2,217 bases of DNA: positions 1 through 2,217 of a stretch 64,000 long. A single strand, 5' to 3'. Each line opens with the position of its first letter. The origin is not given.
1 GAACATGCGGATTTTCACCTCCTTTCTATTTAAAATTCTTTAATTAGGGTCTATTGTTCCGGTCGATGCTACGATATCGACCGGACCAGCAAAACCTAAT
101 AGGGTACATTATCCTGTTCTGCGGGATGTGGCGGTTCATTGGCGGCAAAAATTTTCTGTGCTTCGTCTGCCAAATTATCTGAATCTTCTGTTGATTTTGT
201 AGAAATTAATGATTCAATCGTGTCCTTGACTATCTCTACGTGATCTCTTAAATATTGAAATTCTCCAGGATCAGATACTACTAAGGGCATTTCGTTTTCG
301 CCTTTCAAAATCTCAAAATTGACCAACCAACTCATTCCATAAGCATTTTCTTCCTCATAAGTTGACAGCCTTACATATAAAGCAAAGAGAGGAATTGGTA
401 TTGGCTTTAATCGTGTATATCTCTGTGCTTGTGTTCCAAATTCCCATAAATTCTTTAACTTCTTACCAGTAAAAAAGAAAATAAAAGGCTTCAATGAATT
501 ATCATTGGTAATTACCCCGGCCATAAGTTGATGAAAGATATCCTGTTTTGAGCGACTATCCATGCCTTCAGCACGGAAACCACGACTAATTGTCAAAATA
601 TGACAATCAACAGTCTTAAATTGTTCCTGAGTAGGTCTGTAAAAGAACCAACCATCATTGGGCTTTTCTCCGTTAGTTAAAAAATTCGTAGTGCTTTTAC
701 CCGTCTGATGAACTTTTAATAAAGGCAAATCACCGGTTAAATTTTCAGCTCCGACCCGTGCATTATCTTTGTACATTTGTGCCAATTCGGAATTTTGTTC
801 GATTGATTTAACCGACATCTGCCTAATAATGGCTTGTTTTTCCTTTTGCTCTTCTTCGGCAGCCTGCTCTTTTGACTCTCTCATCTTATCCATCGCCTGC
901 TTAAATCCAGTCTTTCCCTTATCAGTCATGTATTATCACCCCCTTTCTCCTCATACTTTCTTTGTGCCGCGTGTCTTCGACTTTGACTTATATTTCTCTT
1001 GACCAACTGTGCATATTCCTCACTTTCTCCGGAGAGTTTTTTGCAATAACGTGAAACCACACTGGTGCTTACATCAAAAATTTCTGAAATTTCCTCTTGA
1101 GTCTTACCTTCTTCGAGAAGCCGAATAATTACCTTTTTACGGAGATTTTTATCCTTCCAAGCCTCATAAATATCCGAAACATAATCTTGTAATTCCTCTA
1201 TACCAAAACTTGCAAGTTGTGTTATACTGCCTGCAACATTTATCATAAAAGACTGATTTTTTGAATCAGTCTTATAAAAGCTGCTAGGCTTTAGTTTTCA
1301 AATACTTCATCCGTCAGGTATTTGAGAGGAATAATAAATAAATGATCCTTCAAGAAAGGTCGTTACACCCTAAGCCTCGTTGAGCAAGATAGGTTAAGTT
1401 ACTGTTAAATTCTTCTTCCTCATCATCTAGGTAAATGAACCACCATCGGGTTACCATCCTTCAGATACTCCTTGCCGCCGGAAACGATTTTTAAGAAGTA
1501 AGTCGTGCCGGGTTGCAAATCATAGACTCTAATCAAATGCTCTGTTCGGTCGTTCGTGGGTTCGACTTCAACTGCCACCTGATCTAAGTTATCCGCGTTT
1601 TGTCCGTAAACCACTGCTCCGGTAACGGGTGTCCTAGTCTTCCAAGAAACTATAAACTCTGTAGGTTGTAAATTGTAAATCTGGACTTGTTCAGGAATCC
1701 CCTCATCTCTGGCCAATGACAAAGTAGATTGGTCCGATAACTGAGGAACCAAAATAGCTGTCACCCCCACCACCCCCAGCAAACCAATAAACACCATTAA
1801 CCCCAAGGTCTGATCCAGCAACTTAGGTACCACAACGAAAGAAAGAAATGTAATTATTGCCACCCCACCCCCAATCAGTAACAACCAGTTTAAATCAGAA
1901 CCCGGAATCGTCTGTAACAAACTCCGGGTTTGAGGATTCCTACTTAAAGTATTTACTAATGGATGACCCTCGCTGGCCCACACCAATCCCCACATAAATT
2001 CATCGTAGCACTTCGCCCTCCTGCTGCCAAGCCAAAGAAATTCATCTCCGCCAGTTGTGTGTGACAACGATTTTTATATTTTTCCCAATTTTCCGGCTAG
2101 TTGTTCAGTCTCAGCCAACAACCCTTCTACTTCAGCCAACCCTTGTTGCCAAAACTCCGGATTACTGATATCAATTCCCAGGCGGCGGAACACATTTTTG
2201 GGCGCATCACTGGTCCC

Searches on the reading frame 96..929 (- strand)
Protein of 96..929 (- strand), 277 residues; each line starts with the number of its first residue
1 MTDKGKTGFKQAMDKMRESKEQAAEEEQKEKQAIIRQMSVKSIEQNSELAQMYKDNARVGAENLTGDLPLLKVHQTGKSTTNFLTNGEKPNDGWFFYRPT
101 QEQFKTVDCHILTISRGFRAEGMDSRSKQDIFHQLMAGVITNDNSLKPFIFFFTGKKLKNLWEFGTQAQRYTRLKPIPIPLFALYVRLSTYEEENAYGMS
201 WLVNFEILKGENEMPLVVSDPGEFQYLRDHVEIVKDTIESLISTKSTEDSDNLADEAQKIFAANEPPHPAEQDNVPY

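Call 12: search_protein_families(library=pfam, proteins=[window:96-929:-], max_evalue=0.001)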
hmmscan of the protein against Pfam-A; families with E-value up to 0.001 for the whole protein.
window:96-929:- (277 aa): 0 families

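Call 33: find_encoding_contigs(protein=window:96-929:-, flank=10000, max_places=2)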
Protein window:96-929:- (277 aa): 1 contig read that carries it; 1 place shown.
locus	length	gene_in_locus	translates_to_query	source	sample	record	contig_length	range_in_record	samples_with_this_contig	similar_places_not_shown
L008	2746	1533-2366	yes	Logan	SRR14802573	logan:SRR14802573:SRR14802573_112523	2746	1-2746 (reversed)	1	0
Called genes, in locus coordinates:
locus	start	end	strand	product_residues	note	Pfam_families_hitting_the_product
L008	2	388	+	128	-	?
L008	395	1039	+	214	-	PF00041:fn3 (weak), PF16656:Pur_ac_phosph_N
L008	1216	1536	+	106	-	PF01371:Trp_repressor (weak)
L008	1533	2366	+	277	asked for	-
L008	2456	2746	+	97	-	?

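Call 84: search_protein_families(library=pfam, proteins=[window:96-929:-], max_evalue=0.1)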
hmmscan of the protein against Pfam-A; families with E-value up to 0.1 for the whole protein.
window:96-929:- (277 aa): 2 families
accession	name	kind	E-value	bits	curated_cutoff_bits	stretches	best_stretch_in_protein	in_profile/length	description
PF11443.14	DUF2828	-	0.013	14.8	29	1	11-75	160-224/405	Domain of unknown function (DUF2828)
PF23977.1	Pam3_Gp34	-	0.03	14.6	27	0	139-203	141-204/235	Pam3 phage gp34-like protein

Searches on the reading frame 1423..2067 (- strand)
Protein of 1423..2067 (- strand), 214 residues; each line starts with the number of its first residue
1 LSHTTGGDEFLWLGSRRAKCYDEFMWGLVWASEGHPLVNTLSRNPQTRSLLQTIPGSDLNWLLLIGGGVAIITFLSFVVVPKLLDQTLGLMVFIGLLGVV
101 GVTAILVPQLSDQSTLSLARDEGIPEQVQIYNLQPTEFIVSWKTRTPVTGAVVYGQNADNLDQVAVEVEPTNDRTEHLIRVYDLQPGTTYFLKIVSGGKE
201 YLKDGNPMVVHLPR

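Call 12: search_protein_families(library=pfam, proteins=[window:1423-2067:-], max_evalue=0.001)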
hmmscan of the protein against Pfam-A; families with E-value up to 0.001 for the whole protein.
window:1423-2067:- (214 aa): 2 families
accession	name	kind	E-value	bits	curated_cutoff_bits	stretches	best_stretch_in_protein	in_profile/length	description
PF16656.11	Pur_ac_phosph_N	-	6.5e-08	33.5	30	1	125-198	1-82/93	Purple acid Phosphatase, N-terminal domain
PF00041.27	fn3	-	1.6e-05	25.4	25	1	125-196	3-68/84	Fibronectin type III domain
